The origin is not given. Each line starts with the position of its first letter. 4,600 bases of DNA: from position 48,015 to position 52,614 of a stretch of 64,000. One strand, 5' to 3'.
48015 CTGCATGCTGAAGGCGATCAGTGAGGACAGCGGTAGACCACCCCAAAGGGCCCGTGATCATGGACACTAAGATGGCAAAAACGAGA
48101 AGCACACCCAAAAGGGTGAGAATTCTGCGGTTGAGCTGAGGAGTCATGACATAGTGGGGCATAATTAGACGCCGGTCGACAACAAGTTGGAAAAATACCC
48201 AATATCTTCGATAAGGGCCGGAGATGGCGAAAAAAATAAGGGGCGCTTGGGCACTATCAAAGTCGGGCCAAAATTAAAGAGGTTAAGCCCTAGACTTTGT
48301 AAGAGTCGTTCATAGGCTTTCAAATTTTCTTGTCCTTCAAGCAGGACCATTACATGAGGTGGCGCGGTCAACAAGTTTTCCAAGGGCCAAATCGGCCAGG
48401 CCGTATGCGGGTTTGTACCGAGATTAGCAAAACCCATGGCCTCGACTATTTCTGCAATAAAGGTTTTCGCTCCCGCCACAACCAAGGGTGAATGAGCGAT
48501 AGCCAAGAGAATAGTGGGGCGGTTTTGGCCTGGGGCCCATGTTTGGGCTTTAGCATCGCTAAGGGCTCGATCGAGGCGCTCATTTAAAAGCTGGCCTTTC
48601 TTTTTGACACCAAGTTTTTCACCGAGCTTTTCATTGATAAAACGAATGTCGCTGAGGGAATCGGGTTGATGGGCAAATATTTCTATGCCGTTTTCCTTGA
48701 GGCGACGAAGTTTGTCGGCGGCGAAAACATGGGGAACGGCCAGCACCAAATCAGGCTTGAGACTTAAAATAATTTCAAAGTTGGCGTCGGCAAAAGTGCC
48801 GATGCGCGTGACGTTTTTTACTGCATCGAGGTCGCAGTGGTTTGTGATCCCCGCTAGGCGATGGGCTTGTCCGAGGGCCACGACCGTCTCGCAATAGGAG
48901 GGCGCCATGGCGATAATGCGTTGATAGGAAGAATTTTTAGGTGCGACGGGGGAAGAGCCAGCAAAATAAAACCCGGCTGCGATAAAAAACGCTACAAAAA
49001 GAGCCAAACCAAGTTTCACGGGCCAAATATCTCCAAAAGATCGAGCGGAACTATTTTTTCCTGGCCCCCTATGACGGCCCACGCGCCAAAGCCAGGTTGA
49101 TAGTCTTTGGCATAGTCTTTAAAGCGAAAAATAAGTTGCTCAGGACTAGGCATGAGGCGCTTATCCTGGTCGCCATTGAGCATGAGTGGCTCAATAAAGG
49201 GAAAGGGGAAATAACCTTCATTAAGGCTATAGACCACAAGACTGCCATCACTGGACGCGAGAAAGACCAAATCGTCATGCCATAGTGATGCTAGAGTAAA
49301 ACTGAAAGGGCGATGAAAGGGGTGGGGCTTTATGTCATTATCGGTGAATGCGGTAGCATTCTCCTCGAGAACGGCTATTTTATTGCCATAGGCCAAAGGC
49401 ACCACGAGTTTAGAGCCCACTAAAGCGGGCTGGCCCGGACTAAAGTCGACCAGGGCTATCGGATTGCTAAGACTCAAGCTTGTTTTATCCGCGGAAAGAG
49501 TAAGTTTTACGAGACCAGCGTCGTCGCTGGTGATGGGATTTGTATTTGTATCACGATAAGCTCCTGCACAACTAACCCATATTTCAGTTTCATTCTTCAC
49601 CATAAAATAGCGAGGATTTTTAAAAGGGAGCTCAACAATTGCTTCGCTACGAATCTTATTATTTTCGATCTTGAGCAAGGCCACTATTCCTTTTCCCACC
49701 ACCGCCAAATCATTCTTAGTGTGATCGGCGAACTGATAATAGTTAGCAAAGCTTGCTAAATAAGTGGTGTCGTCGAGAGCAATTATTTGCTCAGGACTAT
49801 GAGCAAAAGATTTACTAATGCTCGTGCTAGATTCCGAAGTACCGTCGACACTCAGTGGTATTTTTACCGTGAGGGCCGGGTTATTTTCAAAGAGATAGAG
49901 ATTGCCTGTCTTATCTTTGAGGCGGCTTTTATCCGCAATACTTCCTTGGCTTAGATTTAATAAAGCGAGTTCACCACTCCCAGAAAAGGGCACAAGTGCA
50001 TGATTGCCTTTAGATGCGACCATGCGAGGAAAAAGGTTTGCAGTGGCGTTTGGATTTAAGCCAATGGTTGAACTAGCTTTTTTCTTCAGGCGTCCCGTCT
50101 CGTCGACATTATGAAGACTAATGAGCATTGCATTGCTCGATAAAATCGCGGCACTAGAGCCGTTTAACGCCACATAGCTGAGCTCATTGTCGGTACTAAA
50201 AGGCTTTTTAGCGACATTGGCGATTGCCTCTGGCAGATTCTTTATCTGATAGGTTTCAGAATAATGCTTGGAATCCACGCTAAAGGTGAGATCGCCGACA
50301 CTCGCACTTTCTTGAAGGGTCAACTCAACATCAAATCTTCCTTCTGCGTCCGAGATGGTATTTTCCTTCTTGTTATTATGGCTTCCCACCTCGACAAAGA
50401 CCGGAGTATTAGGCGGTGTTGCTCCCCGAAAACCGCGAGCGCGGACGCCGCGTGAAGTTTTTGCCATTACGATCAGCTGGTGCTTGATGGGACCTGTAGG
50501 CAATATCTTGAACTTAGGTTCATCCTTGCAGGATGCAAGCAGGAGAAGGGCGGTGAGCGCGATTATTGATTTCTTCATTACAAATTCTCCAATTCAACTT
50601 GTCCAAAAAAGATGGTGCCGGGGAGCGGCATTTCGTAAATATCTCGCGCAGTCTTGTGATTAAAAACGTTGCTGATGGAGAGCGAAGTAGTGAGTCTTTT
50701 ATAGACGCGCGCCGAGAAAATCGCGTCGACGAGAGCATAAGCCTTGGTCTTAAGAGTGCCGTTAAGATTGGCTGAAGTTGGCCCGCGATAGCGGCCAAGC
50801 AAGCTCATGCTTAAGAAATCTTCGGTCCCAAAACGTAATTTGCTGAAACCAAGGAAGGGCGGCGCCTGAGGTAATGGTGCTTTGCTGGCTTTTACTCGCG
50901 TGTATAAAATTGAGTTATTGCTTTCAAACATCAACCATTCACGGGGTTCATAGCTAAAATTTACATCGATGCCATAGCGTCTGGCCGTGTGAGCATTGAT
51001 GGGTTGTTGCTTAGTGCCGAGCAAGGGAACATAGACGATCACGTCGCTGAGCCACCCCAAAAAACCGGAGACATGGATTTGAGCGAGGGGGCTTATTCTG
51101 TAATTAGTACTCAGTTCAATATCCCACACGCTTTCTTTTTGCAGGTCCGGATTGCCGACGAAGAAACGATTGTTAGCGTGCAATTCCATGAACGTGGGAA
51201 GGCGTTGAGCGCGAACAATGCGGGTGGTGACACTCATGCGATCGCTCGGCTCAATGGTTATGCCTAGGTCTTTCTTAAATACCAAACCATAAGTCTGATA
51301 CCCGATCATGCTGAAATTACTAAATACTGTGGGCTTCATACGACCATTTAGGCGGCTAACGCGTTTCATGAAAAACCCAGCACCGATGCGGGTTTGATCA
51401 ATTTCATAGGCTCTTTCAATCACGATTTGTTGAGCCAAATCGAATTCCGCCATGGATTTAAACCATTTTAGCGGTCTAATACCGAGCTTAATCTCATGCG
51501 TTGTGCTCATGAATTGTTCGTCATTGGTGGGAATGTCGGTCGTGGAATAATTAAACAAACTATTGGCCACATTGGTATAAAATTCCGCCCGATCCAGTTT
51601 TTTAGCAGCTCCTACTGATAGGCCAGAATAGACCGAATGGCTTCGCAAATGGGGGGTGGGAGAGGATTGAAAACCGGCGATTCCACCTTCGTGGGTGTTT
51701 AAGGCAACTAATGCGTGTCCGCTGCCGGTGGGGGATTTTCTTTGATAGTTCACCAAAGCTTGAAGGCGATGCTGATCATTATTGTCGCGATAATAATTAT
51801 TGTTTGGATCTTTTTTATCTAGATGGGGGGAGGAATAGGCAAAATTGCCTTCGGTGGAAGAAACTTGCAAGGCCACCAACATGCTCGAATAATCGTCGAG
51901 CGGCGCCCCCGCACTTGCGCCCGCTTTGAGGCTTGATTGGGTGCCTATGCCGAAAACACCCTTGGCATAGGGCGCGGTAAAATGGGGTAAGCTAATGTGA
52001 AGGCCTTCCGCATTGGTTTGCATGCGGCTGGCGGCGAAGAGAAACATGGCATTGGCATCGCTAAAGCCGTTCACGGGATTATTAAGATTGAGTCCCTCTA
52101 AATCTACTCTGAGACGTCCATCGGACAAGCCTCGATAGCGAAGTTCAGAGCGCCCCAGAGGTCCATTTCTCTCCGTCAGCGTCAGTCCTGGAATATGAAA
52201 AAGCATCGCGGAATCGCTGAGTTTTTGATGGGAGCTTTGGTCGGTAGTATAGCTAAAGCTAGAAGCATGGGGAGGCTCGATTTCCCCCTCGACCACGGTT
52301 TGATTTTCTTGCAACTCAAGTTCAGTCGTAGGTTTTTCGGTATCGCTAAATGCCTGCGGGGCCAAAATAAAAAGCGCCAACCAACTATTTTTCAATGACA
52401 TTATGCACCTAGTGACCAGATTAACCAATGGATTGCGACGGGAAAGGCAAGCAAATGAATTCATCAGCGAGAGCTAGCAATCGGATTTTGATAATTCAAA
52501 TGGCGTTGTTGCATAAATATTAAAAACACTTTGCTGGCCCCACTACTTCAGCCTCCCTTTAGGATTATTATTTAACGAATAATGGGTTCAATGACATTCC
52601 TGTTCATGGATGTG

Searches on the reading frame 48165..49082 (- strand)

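Call 105: search_protein_families(library=pfam, proteins=[window:48165-49082:-], max_evalue=0.00001)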
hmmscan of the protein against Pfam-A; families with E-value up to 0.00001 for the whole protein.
window:48165-49082:- (305 aa): 1 family
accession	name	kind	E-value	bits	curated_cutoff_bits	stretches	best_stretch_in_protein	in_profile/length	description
PF01497.23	Peripla_BP_2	-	9.4e-21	74.7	27.5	1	56-266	1-217/235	Periplasmic binding protein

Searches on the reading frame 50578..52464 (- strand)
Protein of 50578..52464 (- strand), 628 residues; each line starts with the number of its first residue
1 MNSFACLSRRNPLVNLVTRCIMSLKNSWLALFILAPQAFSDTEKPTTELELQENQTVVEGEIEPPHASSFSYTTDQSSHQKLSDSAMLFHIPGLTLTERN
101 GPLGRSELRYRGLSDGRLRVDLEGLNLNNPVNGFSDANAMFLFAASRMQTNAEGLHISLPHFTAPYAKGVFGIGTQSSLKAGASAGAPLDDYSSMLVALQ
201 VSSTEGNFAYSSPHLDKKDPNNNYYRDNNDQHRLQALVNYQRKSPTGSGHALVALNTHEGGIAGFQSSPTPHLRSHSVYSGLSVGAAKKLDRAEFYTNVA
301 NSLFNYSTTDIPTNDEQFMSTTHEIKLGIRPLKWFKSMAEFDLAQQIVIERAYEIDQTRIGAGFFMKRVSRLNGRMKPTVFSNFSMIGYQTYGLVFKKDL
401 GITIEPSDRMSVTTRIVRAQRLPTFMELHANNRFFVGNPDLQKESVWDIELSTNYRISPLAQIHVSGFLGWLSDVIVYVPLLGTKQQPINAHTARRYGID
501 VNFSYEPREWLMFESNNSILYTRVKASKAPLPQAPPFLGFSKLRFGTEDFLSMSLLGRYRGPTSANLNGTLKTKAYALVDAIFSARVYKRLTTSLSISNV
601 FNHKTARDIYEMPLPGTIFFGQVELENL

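Call 105: search_protein_families(library=pfam, proteins=[window:50578-52464:-], max_evalue=0.00001)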
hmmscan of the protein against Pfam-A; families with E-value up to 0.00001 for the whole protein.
window:50578-52464:- (628 aa): 2 families
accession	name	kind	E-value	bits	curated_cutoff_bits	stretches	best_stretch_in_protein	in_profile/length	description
PF00593.30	TonB_dep_Rec_b-barrel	-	7.7e-18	66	27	1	397-600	226-436/436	TonB dependent receptor-like, beta-barrel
PF14905.12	OMP_b-brl_3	-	1.5e-11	44.5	27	1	413-606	182-379/408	Outer membrane protein beta-barrel family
